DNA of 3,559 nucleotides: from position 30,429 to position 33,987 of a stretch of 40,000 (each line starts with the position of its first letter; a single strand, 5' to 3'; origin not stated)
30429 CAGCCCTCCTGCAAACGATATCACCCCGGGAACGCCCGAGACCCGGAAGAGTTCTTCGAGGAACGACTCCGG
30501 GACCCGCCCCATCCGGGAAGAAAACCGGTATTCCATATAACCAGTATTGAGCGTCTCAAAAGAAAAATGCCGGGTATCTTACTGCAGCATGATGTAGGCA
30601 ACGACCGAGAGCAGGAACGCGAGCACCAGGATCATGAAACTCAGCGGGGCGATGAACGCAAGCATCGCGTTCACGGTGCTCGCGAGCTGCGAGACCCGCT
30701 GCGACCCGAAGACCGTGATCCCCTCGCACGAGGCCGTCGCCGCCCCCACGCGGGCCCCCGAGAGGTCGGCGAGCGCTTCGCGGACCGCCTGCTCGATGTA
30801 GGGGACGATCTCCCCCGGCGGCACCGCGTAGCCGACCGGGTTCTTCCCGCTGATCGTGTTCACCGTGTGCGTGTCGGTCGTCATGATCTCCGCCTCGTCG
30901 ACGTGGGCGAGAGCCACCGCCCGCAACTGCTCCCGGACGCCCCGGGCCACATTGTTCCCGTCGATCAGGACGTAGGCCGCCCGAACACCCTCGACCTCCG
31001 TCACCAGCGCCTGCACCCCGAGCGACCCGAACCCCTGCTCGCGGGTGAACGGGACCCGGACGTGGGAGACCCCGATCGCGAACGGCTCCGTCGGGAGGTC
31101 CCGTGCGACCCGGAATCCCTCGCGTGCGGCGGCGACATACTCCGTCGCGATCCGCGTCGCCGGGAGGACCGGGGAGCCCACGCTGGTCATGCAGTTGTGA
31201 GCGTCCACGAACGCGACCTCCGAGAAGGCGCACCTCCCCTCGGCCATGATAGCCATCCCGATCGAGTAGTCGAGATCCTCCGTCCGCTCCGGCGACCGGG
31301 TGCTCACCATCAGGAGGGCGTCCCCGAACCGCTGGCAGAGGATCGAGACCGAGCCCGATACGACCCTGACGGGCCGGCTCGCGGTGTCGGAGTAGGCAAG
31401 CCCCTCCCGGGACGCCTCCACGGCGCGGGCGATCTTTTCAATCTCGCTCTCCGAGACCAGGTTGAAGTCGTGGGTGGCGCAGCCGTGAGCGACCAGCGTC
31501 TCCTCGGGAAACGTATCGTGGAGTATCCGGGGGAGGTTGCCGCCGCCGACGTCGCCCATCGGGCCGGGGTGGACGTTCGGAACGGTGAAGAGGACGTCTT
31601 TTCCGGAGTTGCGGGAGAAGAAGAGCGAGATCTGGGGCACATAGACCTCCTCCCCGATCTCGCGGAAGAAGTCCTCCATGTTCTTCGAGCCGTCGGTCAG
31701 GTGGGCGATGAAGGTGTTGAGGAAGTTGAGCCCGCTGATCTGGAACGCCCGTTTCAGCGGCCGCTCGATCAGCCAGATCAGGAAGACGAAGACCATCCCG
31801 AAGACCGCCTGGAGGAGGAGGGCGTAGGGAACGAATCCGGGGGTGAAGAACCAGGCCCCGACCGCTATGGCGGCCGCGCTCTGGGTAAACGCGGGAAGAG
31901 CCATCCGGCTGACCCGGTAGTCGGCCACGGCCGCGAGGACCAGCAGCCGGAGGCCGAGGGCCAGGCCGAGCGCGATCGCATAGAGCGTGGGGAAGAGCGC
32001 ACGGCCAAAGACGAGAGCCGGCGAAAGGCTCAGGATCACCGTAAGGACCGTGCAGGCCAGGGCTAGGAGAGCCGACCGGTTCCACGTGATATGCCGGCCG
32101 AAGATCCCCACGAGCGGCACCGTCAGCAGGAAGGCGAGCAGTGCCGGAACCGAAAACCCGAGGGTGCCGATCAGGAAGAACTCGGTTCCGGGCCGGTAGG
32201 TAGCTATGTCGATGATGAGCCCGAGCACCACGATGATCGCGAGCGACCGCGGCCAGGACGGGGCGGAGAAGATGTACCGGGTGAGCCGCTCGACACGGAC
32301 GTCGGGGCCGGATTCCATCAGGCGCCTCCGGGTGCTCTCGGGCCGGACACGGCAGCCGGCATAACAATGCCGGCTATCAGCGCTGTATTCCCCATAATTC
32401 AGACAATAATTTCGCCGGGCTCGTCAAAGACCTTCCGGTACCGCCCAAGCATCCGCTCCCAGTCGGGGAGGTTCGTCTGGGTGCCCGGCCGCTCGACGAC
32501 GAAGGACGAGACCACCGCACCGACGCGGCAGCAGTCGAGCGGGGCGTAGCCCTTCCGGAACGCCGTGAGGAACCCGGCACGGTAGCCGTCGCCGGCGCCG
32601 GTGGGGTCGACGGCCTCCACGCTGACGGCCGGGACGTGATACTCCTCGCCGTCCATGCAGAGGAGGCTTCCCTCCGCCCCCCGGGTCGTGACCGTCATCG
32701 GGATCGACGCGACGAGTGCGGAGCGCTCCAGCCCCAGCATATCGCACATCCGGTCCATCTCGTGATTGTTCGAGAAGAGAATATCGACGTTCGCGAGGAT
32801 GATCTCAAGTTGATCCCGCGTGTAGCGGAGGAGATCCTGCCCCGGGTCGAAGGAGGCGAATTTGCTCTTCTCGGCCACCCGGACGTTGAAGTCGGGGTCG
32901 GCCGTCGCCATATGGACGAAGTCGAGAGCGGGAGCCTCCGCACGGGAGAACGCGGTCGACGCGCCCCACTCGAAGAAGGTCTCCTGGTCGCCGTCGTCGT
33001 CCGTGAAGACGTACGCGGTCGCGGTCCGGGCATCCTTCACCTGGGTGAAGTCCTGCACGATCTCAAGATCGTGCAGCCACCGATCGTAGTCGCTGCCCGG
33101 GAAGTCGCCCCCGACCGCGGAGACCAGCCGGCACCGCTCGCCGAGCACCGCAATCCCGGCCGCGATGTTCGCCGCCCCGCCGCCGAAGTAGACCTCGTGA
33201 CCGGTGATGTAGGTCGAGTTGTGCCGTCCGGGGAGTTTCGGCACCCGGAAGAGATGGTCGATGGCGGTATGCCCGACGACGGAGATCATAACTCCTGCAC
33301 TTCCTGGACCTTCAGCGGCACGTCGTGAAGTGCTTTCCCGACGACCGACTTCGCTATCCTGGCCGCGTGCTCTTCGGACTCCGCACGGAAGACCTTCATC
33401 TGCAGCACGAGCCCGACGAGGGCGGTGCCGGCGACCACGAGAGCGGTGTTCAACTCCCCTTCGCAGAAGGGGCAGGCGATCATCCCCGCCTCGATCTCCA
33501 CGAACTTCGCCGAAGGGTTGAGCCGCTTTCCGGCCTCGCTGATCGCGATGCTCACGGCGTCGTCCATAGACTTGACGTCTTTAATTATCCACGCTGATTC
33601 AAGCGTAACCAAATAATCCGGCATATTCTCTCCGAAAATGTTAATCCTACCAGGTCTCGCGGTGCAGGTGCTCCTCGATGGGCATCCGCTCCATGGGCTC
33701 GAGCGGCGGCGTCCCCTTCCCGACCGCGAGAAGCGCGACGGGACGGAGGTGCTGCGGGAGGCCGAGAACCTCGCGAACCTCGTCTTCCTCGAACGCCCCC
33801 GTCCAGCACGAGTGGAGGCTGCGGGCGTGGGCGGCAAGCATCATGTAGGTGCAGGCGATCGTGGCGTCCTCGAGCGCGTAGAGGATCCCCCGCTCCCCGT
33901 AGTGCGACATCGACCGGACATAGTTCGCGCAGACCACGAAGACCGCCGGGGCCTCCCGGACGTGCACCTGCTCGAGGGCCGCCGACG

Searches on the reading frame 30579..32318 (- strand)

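Call 51: search_protein_families(library=pfam, proteins=[window:30579-32318:-], max_evalue=0.001)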
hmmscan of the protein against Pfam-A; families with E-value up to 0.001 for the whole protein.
window:30579-32318:- (579 aa): 1 family
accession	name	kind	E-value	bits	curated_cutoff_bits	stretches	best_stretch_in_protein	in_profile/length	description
PF09843.14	DUF2070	-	3.6e-192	640.1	30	1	9-571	1-561/561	Predicted membrane protein (DUF2070)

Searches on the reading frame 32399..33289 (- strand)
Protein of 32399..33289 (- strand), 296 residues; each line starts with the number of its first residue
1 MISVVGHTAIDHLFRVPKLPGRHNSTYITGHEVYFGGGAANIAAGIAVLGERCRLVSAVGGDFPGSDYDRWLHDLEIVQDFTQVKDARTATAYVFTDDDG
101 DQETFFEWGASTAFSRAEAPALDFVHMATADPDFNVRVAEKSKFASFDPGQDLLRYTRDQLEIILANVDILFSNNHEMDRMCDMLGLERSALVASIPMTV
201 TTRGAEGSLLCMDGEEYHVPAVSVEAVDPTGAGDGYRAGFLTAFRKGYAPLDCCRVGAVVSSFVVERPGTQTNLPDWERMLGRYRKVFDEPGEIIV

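Call 51: search_protein_families(library=pfam, proteins=[window:32399-33289:-], max_evalue=0.001)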
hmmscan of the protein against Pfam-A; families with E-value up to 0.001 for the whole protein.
window:32399-33289:- (296 aa): 1 family
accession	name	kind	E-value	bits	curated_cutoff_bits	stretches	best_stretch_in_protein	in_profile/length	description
PF00294.29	PfkB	-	8.1e-47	160.4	25.8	1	2-276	4-301/302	pfkB family carbohydrate kinase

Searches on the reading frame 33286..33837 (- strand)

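Call 51: search_protein_families(library=pfam, proteins=[window:33286-33837:-], max_evalue=0.001)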
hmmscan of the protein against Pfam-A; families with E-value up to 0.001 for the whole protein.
window:33286-33837:- (183 aa): 1 family
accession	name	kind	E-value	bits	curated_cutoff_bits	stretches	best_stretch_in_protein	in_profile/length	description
PF04475.18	DUF555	-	5.3e-48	162.2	25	1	75-182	1-109/110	Protein of unknown function (DUF555)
